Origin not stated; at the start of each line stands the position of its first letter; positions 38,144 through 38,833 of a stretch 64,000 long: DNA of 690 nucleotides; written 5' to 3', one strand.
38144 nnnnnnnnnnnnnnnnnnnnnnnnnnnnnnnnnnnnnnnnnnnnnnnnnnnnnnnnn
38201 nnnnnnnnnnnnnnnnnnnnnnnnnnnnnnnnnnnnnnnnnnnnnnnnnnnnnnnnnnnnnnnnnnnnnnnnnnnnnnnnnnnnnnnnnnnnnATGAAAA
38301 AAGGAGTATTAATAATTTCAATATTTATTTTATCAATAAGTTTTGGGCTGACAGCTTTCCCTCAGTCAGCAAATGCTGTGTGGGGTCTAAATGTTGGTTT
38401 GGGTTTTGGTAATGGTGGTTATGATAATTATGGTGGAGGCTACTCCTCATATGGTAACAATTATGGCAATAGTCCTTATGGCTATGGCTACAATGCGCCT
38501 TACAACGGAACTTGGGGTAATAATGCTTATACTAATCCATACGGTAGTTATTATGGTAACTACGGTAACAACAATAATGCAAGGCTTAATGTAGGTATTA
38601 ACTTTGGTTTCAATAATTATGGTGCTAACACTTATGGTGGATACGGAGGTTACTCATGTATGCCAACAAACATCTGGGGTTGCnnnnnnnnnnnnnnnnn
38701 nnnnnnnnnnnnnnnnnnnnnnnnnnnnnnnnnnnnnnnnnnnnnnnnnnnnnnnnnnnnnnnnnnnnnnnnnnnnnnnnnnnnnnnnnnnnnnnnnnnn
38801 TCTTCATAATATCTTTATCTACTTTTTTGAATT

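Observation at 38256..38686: Secreted Gly/Tyr/Asn-rich small protein driven by a perfect consensus promoter, probably on a leaderless mRNA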

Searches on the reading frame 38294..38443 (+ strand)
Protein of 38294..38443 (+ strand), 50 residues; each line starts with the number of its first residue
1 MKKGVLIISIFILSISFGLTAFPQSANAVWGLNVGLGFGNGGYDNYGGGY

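Call 68: find_homologous_proteins(query=A5, max_evalue=0.1)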
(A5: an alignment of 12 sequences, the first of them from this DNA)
Query A5 (12 sequences) (50 aa, profile of the alignment): 2 proteins with E <= 0.1 among 6415 candidates.
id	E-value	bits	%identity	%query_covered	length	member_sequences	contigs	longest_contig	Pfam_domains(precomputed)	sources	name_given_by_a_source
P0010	4.9e-16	77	39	76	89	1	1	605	-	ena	-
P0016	4.3e-2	32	42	38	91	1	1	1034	-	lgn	-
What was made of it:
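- Tried and rejected: A final word-indexed search with an N-terminal-only profile was unproductive: 2 hits, one borderline (call 68).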

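Call 71: find_encoding_contigs(protein=P0016, flank=2000, max_places=1)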
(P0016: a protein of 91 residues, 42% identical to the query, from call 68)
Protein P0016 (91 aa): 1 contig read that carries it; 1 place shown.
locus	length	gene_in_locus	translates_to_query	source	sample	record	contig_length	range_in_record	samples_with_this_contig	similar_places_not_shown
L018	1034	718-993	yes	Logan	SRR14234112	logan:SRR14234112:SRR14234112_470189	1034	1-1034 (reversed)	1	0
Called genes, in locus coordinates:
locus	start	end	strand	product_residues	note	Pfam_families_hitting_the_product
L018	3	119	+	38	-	?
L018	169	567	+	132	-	-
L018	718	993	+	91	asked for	-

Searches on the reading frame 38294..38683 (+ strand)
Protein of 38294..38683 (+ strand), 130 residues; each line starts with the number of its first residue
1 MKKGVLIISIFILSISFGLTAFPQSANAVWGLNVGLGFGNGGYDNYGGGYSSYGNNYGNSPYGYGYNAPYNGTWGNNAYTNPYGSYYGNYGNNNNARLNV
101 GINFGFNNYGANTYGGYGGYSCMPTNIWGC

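Call 8: search_protein_families(library=pfam, proteins=[window:38294-38683:+], max_evalue=0.1)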
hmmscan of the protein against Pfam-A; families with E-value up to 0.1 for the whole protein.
window:38294-38683:+ (130 aa): 0 families

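Call 10: find_homologous_proteins(query=window:38294-38683:+, max_evalue=0.01)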
Query window:38294-38683:+ (130 aa): 3 proteins with E <= 0.01 among 1104 candidates.
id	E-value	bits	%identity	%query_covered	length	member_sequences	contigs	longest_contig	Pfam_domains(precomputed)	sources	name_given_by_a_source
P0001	3.8e-76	273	100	100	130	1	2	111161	-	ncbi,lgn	-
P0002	1.2e-26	112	45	100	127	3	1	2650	-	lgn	-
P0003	3.0e-22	98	45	63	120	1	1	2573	-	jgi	jgi:hypothetical protein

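Call 12: find_encoding_contigs(protein=P0001, flank=3000, max_places=4)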
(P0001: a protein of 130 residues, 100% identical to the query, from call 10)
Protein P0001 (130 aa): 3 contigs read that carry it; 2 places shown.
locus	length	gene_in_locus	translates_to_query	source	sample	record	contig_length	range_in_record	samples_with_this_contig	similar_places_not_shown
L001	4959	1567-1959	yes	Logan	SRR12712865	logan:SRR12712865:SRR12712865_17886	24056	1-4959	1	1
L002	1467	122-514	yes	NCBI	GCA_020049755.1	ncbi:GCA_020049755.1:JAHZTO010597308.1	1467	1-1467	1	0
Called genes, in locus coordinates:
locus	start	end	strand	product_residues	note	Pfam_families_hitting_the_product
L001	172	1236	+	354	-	PF13793:Pribosyltran_N, PF00156:Pribosyltran, PF14572:Pribosyl_synth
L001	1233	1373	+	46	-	-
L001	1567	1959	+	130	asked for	-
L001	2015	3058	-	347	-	PF02646:RmuC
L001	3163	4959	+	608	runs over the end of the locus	PF00488:MutS_V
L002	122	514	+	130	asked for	-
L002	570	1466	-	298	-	?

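Call 13: find_encoding_contigs(protein=P0002, flank=5000, max_places=4)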
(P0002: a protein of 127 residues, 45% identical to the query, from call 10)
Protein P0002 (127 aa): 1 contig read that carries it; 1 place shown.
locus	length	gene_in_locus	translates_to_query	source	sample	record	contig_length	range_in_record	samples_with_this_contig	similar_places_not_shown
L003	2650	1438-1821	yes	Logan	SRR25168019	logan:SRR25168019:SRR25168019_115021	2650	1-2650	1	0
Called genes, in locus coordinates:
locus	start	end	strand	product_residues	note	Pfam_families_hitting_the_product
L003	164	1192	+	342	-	PF13793:Pribosyltran_N, PF00156:Pribosyltran, PF14572:Pribosyl_synth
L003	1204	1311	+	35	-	-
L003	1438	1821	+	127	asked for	-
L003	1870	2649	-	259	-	?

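Call 14: find_encoding_contigs(protein=P0003, flank=5000, max_places=4)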
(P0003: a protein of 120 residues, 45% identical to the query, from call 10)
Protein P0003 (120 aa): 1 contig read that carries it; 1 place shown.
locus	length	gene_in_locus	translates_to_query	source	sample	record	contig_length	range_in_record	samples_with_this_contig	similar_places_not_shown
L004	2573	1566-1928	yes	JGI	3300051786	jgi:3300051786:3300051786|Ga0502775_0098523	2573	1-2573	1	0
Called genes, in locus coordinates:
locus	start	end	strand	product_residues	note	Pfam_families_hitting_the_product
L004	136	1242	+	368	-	PF13793:Pribosyltran_N, PF00156:Pribosyltran, PF14572:Pribosyl_synth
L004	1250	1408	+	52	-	-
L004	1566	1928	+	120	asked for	-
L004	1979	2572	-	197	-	?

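Call 20: find_related_loci(query=A1, collection=genome_contigs, flank=5000)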
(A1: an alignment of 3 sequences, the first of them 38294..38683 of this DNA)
Query A1 (130 aa) in genome_contigs; peptide patterns used: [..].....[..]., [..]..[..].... (x = any residue, [..] = any of these).
254 stretches matched a pattern; 1 encode a relative of the query (tblastn E <= 1e-3); 1 distinct loci.
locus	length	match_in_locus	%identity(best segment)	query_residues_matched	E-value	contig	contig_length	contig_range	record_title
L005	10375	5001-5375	47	1-130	3e-15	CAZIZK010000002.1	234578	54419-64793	MAG TPA_asm: uncultured Candidatus Saccharibacteria bacterium isolate SRP296810_co1_15 genome assembly, contig: NODE_40_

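Call 29: search_protein_representatives(alignment_id=A1)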
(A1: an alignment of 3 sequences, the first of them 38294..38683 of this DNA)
Query: 3 sequences, 120 profile positions. Proteins with E-value up to 0.001 (for the whole library): 5; up to 1e-10: 2; up to 1e-30: 2. The best 5 are listed.
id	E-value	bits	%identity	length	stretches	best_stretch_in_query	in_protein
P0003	2.7e-56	205.5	-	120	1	1-120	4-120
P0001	1.0e-50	187.5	-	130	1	1-120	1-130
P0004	1.2e-05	42.1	-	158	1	1-87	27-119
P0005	2.7e-04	37.6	-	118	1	3-88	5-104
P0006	7.9e-04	36.2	-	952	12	20-69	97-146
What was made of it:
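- Tried and rejected: The exhaustive representative search with a 3-sequence profile found only 5 proteins (call 29).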

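Call 32: find_homologous_proteins(query=A3, max_evalue=0.01)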
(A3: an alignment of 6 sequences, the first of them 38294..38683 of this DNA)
Query A3 (6 sequences) (130 aa, profile of the alignment): 14 proteins with E <= 0.01 among 8000 candidates.
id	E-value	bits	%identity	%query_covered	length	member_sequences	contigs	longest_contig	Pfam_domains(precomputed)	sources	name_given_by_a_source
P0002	1.3e-50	189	45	100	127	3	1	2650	-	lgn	-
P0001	7.0e-46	174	100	100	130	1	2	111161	-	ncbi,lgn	-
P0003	1.8e-43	166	45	63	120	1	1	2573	-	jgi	jgi:hypothetical protein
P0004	6.7e-36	142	47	29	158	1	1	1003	-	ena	-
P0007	6.7e-33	132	48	100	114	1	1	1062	-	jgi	-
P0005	6.3e-27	113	39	70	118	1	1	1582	-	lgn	-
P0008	1.3e-11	63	44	32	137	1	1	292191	-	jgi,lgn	jgi:hypothetical protein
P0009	3.7e-8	52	50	11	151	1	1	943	-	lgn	-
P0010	5.8e-8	51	39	29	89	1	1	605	-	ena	-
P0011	2.7e-7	49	50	9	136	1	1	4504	-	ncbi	-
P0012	3.3e-4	39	26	90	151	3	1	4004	-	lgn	-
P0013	2.2e-3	36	37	37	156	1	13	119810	-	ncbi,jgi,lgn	jgi:hypothetical protein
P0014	3.6e-3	36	-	-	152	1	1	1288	PF08308.18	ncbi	-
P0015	6.8e-3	35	57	11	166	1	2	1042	-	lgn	-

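Call 33: find_related_loci(query=A3, collection=metagenome_contigs, flank=3000)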
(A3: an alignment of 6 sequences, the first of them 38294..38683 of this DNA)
Query A3 (130 aa) in metagenome_contigs; peptide patterns used: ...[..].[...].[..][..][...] (x = any residue, [..] = any of these).
600 stretches matched a pattern (row limit reached: there are more); 1 encode a relative of the query (tblastn E <= 1e-3); 1 distinct loci.
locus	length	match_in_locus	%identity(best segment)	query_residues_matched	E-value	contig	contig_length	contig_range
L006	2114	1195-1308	47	1-38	2e-8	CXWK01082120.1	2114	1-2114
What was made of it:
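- Tried and rejected: The metagenome scan chose a signal-peptide pattern and returned one locus that duplicates L017 (call 33).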

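Call 35: find_encoding_contigs(protein=P0013, flank=3000, max_places=3)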
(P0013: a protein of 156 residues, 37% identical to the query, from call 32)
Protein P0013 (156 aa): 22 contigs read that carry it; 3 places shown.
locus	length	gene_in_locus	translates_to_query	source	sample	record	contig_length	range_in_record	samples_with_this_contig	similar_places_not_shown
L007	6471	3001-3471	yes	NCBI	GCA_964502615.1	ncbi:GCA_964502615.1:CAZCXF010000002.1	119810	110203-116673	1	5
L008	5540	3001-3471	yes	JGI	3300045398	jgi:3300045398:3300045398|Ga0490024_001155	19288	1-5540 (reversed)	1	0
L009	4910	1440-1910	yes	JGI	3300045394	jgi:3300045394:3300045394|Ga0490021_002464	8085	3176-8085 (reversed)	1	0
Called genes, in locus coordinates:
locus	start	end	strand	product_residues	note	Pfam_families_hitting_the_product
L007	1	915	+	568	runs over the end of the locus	-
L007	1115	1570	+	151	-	PF12570:DUF3750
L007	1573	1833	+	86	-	-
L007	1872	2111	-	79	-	-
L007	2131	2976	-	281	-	-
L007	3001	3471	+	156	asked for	-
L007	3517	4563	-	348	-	PF02646:RmuC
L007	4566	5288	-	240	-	PF00929:RNase_T, PF01612:DNA_pol_A_exo1, PF20600:ExoX-like_C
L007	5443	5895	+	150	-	PF09424:YqeY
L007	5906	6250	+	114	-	PF04020:Phage_holin_4_2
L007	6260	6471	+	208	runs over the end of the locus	PF09335:VTT_dom (weak)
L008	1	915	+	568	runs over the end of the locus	-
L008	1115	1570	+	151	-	PF12570:DUF3750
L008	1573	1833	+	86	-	-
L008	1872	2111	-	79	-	-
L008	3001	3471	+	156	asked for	-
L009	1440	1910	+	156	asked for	-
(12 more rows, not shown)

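Call 36: find_encoding_contigs(protein=P0008, flank=3000, max_places=2)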
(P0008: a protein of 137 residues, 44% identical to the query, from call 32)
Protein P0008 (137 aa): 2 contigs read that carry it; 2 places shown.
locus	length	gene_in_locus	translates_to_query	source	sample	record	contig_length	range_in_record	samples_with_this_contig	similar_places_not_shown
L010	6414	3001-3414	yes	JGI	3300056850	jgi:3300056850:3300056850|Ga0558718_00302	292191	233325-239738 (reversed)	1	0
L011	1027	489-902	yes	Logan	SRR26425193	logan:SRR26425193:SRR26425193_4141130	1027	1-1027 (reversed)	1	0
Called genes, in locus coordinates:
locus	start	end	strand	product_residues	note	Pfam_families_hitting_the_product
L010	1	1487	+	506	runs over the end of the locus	PF00239:Resolvase, PF07508:Recombinase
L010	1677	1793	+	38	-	-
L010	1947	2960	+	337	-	PF13793:Pribosyltran_N, PF00156:Pribosyltran, PF14572:Pribosyl_synth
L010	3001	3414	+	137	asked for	-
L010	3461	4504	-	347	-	PF02646:RmuC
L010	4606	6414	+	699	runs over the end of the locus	PF00270:DEAD, PF04851:ResIII, PF00271:Helicase_C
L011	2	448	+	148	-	?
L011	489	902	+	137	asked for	-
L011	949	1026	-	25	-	?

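Call 37: find_encoding_contigs(protein=P0011, flank=3000, max_places=2)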
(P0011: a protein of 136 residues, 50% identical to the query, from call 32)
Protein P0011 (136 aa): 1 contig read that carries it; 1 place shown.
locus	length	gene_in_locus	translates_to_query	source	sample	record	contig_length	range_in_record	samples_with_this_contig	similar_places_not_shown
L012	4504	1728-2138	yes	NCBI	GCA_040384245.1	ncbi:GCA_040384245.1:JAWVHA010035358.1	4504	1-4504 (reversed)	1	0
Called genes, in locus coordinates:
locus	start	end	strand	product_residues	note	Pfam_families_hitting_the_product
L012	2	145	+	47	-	?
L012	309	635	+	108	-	-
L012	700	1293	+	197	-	PF00293:NUDIX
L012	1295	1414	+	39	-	-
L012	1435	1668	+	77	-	PF04024:PspC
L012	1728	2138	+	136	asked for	-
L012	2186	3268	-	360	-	PF02646:RmuC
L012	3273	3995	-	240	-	PF00929:RNase_T, PF01612:DNA_pol_A_exo1 (weak), PF20600:ExoX-like_C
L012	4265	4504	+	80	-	?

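Call 38: find_encoding_contigs(protein=P0012, flank=3000, max_places=2)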
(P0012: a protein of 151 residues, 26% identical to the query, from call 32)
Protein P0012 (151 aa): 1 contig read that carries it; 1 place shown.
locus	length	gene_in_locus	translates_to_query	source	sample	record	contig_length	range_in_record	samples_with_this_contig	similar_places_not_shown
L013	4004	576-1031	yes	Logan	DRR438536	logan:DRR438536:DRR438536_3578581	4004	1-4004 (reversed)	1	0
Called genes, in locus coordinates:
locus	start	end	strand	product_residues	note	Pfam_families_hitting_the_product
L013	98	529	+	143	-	PF00293:NUDIX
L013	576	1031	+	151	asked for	-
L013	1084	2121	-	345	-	PF02646:RmuC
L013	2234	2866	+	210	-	PF06161:DUF975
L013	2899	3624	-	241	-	PF00929:RNase_T, PF01612:DNA_pol_A_exo1 (weak), PF20600:ExoX-like_C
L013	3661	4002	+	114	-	?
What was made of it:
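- The gene sits at a fixed chromosomal position in every locus with flanks, unlike patchy accessory bacteriocin loci (calls 35-38).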

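Call 48: search_protein_families(library=ncbifam, proteins=[window:38294-38683:+, P0013, P0011, P0005], max_evalue=1)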
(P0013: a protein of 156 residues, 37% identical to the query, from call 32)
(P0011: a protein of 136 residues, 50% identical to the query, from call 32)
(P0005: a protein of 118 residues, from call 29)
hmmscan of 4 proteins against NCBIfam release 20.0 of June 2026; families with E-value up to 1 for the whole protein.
window:38294-38683:+ (130 aa): 1 family
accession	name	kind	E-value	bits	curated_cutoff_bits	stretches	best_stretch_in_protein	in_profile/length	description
NF053838.1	hit_Bd0108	equivalog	0.28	11.7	40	1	1-35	1-33/94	predatory lifecycle switch protein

P0013 (156 aa): 0 families

P0011 (136 aa): 1 family
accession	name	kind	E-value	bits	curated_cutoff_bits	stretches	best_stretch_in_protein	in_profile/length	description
NF033835.0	VraH_fam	subfamily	0.097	12.6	40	1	8-30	22-44/54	VraH family peptide resistance protein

P0005 (118 aa): 2 families
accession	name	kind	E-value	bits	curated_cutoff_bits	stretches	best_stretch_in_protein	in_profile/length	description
TIGR04429.1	Phr_nterm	subfamily_domain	0.037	14.5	25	1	1-25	1-27/28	Phr family secreted Rap phosphatase inhibitor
TIGR00896.1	CynX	subfamily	0.36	9.9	406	1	7-40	268-301/355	CynX/NimT family MFS transporter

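Call 49: search_solved_structures(query=A4, max_evalue=1)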
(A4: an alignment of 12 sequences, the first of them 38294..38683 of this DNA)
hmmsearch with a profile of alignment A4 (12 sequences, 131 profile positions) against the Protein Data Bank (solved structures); distinct sequences matched with E-value up to 1: 1.
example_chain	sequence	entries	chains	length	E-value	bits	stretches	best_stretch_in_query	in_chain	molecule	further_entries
8tm0_A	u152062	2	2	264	0.5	14.3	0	76-126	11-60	NKG2-D type II integral membrane protein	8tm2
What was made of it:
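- Tried and rejected: A profile search of PDB sequences gave nothing (call 49).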

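Call 53: list_cluster_members(proteins=[P0001, P0013, P0008, P0011, P0007])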
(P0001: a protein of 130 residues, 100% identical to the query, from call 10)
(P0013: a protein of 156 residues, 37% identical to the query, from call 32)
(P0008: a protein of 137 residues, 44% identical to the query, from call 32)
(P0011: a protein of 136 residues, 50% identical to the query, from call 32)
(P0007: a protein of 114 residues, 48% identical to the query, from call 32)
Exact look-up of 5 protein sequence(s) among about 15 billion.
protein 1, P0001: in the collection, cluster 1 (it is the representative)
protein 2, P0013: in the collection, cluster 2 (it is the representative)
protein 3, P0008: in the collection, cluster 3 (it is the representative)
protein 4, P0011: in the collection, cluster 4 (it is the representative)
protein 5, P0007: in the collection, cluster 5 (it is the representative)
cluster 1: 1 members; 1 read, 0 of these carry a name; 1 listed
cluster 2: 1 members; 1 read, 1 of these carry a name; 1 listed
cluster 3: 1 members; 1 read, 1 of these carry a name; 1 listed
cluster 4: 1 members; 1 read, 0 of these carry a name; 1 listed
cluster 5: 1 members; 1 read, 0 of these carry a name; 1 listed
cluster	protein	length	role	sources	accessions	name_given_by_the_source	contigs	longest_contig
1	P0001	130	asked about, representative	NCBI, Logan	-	-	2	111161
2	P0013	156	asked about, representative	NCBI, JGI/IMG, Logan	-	hypothetical protein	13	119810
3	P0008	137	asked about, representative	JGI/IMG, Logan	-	hypothetical protein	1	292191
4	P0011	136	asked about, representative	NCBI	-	-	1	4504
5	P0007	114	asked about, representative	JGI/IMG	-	-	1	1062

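Call 58: predict_structure(alignment_id=A4)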
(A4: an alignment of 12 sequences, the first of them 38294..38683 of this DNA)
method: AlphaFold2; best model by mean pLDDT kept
length: 130 residues; sequences in the alignment: 12
mean_pLDDT: 45.7   pTM: 0.19
mean pLDDT of the five models: 45.7, 44.9, 42.9, 42.0, 41.6
residues with pLDDT >= 90: 0; 70-90: 15; 50-70: 12; < 50: 103
segments of 3 or more residues with pLDDT < 50: 27-30, 32-130
pLDDT, mean of each block of 10 residues (from residue 1): 76 79 54 44 40 38 36 37 36 38 37 37 43
secondary structure, 60 per line:
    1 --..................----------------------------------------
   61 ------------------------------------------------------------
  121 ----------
elements in order: H3-20
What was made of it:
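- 38294..38377 (+): Start codon and Sec-type signal peptide, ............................, with predicted cleavage ANA|VW. AlphaFold2 models only this part as a confident helix (call 58).
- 38411..38581 (+): Gly/Tyr/Asn low-complexity core, including the block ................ (38498-38545) that is conserved in the closest subgroup. AlphaFold2 pLDDT below 50 (call 58).
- AlphaFold2 gives pLDDT 45.7, with only the signal peptide modelled (call 58).
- Tried and rejected: AlphaFold2 with a 12-sequence alignment modelled only the signal-peptide helix (call 58).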

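Call 62: find_encoding_contigs(protein=P0005, flank=2000, max_places=1)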
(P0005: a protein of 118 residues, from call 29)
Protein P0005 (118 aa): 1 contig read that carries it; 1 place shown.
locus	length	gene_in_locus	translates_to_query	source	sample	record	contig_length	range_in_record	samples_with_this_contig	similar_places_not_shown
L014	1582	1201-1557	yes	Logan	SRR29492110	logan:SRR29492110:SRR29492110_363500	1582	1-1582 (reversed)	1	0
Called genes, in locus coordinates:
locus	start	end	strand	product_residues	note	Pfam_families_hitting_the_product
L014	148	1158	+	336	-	PF13793:Pribosyltran_N, PF00156:Pribosyltran, PF14572:Pribosyl_synth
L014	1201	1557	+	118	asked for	-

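Call 63: find_encoding_contigs(protein=P0007, flank=2000, max_places=1)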
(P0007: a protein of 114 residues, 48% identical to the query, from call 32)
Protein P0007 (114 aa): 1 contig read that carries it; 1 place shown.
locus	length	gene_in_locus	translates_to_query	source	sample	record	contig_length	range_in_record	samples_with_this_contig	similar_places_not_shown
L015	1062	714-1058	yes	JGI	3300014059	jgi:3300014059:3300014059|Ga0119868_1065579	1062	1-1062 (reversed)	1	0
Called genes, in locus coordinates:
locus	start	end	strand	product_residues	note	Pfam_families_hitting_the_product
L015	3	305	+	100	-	PF14572:Pribosyl_synth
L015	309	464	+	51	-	-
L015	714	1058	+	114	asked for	-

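Call 64: find_encoding_contigs(protein=P0009, flank=2000, max_places=1)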
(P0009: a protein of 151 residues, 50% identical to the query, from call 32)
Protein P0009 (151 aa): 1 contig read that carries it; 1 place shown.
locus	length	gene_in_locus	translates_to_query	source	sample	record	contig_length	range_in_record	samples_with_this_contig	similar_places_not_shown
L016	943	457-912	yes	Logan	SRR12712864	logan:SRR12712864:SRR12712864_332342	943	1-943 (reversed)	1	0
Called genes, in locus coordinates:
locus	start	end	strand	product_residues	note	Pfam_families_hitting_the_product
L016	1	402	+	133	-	?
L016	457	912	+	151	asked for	-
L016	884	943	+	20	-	?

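Call 65: find_encoding_contigs(protein=P0004, flank=2000, max_places=1)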
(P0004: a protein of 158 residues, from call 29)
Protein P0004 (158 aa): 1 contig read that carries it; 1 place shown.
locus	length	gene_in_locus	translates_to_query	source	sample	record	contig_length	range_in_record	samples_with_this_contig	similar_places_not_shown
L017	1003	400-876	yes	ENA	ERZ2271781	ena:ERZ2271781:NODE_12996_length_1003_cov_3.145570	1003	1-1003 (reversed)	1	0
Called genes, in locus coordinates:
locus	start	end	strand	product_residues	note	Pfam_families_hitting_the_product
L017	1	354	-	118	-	?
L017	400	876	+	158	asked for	-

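Call 81: search_protein_families(library=padloc, proteins=[window:38294-38683:+], max_evalue=0.01)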
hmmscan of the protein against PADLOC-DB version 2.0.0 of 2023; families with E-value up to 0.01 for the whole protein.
window:38294-38683:+ (130 aa): 0 families
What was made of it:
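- There is no PADLOC, Pfam or NCBIfam hit (calls 8, 48, 81).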

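Call 85: search_protein_families(library=pfam, alignment_id=A4, max_evalue=0.1)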
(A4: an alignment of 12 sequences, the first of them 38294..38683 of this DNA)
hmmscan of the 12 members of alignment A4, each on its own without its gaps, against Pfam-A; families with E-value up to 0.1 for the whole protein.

A. member 1, window:38294-38683:+ (130 aa): 0 families

B. families by the number of members that match (of 12 scanned): 2 families
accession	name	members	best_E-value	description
PF16208.10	Keratin_2_head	1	0.026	Keratin type II head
PF15284.11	PAGK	1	0.087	Phage-encoded virulence factor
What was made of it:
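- On Curli (CsgA/CsgB, Pfam Curlin_rpt) and chaplins (Pfam chaplin domain): None is relevant for any of the 12 members (call 85).
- Closest known: Bacterial functional amyloids and self-assembling surface proteins. Different: No sequence relationship: Pfam gives zero hits for all 12 members scanned (calls 8, 85).
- Closest known: Eukaryotic secreted Gly/Tyr-rich matrix and adhesive proteins. Same: The only Pfam near-hit in the family is a compositional one, to the keratin type II head (E 0.026, 1 of 12 members, call 85).
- Tried and rejected: Pfam, NCBIfam and PADLOC scans of the protein, and Pfam scans of all family members, gave nothing beyond signal-peptide or compositional noise (calls 8, 48, 81, 85).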
